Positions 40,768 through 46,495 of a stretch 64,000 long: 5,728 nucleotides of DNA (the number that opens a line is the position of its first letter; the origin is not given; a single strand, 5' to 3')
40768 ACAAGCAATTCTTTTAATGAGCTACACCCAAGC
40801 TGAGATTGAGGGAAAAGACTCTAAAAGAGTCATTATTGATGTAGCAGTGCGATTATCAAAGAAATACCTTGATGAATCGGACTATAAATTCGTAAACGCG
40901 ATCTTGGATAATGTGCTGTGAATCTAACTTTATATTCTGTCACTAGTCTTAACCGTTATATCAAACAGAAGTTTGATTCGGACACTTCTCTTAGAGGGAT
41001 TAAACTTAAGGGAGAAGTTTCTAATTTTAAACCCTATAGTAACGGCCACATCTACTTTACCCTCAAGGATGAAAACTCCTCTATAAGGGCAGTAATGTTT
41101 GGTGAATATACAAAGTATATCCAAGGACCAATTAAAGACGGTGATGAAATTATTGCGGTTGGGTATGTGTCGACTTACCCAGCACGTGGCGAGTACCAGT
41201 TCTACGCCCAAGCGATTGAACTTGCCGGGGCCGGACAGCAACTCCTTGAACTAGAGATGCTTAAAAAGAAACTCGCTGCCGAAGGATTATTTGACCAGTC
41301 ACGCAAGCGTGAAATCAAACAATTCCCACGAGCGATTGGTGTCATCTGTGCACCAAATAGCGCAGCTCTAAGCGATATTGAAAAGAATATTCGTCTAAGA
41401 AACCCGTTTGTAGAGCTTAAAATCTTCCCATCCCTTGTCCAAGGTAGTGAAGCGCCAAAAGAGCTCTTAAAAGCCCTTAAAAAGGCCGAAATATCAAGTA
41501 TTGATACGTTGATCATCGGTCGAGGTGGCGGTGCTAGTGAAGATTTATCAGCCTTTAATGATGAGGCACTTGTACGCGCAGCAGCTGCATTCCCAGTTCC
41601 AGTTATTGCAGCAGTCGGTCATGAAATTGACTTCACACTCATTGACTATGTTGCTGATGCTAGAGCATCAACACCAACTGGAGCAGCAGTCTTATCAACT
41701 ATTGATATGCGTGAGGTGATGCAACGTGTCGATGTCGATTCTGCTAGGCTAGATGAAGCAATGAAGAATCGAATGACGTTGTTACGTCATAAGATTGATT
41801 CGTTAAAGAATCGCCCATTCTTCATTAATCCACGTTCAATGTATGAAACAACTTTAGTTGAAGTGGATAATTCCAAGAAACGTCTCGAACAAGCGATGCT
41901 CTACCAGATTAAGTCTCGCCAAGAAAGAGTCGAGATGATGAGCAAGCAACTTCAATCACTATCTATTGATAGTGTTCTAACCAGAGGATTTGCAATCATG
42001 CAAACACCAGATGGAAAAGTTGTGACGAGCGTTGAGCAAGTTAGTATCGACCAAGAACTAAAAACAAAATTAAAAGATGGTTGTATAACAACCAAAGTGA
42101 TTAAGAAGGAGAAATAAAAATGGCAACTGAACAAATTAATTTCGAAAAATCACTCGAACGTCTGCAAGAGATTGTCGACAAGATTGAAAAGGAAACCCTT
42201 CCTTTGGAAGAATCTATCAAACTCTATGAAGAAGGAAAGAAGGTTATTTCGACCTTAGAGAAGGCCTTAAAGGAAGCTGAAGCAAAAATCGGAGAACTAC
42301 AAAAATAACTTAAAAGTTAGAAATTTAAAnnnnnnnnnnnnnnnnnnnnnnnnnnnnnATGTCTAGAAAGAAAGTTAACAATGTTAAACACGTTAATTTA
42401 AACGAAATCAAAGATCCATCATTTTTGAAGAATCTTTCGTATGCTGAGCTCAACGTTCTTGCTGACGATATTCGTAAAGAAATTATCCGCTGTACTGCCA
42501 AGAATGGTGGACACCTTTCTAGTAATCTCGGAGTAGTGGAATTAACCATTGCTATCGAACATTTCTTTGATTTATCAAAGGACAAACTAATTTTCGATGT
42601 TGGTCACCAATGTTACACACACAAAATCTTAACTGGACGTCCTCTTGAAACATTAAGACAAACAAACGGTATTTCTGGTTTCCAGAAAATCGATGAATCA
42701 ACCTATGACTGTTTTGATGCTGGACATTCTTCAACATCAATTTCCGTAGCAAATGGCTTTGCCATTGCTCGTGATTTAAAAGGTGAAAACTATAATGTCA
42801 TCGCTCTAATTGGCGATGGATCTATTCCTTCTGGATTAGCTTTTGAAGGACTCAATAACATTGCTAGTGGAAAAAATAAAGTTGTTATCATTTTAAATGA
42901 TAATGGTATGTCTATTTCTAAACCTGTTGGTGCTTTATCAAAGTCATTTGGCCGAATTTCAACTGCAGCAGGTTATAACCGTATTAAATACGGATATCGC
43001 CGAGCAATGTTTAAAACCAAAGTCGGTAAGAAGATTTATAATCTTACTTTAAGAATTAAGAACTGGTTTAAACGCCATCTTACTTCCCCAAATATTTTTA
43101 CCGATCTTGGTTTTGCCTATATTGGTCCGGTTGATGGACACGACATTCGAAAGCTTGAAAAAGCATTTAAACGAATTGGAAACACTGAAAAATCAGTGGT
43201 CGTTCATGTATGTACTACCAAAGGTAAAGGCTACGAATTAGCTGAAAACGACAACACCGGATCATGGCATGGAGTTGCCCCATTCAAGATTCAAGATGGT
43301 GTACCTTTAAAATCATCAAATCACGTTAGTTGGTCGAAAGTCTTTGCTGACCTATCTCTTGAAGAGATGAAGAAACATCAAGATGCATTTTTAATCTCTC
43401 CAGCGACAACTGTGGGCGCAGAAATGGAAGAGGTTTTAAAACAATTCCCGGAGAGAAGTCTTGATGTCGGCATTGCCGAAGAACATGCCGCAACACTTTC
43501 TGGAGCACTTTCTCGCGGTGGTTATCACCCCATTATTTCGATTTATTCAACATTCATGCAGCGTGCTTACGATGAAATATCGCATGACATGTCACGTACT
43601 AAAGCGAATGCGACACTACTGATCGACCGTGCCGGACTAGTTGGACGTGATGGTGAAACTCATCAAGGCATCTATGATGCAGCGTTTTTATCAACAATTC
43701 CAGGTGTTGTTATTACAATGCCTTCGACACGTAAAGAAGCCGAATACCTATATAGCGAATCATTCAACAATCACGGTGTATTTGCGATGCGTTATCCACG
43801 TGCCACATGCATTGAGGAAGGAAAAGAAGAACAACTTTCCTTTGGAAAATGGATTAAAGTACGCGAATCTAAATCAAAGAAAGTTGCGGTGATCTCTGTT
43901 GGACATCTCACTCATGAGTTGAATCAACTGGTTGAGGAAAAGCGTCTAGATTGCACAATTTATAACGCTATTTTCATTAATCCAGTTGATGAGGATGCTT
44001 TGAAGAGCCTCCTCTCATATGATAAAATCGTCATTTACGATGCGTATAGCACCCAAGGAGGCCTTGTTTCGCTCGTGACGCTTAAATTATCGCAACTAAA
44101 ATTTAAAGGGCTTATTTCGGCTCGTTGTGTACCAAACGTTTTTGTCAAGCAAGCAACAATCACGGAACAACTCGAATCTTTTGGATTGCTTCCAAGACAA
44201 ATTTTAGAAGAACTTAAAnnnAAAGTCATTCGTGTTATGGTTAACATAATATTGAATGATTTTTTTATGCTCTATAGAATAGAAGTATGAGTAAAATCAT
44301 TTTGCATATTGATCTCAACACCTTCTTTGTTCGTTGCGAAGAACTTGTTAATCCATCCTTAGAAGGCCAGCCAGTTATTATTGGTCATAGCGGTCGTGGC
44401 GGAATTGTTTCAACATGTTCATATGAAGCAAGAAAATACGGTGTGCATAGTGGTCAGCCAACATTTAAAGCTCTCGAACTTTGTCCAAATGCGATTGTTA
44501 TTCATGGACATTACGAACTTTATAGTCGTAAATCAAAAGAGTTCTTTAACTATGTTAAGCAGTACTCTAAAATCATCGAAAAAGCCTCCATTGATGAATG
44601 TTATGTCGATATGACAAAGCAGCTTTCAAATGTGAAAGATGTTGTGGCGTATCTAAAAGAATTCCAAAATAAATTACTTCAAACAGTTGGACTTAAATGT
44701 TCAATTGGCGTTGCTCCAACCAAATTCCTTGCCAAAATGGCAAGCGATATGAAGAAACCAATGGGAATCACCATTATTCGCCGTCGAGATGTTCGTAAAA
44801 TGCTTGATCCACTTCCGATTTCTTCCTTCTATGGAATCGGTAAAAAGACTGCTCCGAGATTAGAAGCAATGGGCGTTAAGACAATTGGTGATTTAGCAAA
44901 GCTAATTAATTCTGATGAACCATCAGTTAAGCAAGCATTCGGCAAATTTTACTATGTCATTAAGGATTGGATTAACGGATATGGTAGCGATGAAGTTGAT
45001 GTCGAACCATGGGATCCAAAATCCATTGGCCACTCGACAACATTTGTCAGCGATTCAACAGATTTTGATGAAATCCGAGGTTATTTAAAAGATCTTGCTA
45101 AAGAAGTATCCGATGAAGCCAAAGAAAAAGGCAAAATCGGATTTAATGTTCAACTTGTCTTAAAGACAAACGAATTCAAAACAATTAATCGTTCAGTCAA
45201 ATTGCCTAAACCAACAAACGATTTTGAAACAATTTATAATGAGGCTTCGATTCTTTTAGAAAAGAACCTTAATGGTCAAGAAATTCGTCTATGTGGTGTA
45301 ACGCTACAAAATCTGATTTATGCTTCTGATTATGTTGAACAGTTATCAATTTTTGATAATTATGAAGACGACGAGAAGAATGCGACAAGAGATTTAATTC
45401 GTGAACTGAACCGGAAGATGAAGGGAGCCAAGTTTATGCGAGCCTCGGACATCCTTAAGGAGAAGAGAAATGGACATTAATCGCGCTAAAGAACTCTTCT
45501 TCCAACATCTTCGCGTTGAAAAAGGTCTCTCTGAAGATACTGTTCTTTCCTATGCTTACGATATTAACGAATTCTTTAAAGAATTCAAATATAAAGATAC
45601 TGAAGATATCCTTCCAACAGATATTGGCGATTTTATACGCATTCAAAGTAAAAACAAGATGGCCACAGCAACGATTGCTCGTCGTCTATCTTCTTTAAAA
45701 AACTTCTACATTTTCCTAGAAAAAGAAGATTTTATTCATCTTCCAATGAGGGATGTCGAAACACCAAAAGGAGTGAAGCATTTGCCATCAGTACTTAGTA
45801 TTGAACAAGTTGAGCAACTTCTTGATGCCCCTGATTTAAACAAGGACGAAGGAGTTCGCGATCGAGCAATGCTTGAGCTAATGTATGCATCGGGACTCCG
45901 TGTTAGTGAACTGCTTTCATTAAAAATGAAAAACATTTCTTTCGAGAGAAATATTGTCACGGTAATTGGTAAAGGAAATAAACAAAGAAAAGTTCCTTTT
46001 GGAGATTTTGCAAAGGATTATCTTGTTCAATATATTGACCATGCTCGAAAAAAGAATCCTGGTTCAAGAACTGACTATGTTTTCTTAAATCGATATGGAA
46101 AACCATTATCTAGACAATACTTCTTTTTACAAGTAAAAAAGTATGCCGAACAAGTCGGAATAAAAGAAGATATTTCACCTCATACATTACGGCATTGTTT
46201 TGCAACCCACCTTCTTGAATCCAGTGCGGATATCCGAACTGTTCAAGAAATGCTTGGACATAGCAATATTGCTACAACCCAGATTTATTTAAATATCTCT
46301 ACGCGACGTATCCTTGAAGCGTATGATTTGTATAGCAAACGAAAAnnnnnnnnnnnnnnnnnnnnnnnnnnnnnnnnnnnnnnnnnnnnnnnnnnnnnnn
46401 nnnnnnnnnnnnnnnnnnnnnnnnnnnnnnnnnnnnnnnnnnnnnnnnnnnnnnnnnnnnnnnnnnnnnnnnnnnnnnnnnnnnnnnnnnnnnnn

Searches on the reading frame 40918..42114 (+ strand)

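Call 49: search_protein_families(library=pfam, proteins=[window:40918-42114:+], max_evalue=0.00001)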
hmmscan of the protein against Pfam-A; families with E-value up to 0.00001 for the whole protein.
window:40918-42114:+ (399 aa): 3 families
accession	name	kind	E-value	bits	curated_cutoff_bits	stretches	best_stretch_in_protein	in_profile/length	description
PF02601.20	Exonuc_VII_L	-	3.8e-81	273.4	35.9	2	124-345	1-221/315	Exonuclease VII, large subunit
PF13742.12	tRNA_anti_2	-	6.4e-27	94.1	27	1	6-101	1-95/95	OB-fold nucleic acid binding domain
PF01336.31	tRNA_anti-codon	-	5.3e-12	45.9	27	1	29-102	2-74/75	OB-fold nucleic acid binding domain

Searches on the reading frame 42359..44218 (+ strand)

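Call 49: search_protein_families(library=pfam, proteins=[window:42359-44218:+], max_evalue=0.00001)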
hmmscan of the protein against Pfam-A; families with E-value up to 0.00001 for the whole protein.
window:42359-44218:+ (620 aa): 3 families
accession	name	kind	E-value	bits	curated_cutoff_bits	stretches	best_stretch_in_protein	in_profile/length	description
PF13292.11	DXP_synthase_N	-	1.9e-103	345.9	21.2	1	14-286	1-274/274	1-deoxy-D-xylulose-5-phosphate synthase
PF02779.29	Transket_pyr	-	1.6e-30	106.5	27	1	323-482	3-170/174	Transketolase, pyrimidine binding domain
PF02780.25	Transketolase_C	-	3.9e-10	40.2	25.9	1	501-615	6-124/124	Transketolase, C-terminal domain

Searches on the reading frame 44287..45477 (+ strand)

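Call 49: search_protein_families(library=pfam, proteins=[window:44287-45477:+], max_evalue=0.00001)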
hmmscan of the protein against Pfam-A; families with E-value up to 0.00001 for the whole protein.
window:44287-45477:+ (397 aa): 3 families
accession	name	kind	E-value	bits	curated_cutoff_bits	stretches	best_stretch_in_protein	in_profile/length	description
PF00817.25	IMS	-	1e-48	165.4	23.2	1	8-154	1-148/148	impB/mucB/samB family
PF11799.13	IMS_C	-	5.3e-25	88.4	20.7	1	244-354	1-108/109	impB/mucB/samB family C-terminal domain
PF11798.14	IMS_HHH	-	1.3e-07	31.9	24.4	1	167-197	2-32/32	IMS family HHH motif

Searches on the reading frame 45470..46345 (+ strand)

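Call 49: search_protein_families(library=pfam, proteins=[window:45470-46345:+], max_evalue=0.00001)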
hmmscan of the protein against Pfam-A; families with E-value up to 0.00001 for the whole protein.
window:45470-46345:+ (292 aa): 3 families
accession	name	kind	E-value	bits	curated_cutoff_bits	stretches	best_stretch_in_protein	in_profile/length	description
PF00589.27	Phage_integrase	-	5.3e-53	179.7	27.1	1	109-277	3-169/172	Phage integrase family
PF02899.23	Phage_int_SAM_1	-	1.4e-18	67.4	22.3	1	8-86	2-82/83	Phage integrase, N-terminal SAM-like domain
PF13495.12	Phage_int_SAM_4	-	4.7e-06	27.3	27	0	10-85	5-80/85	Phage integrase, N-terminal SAM-like domain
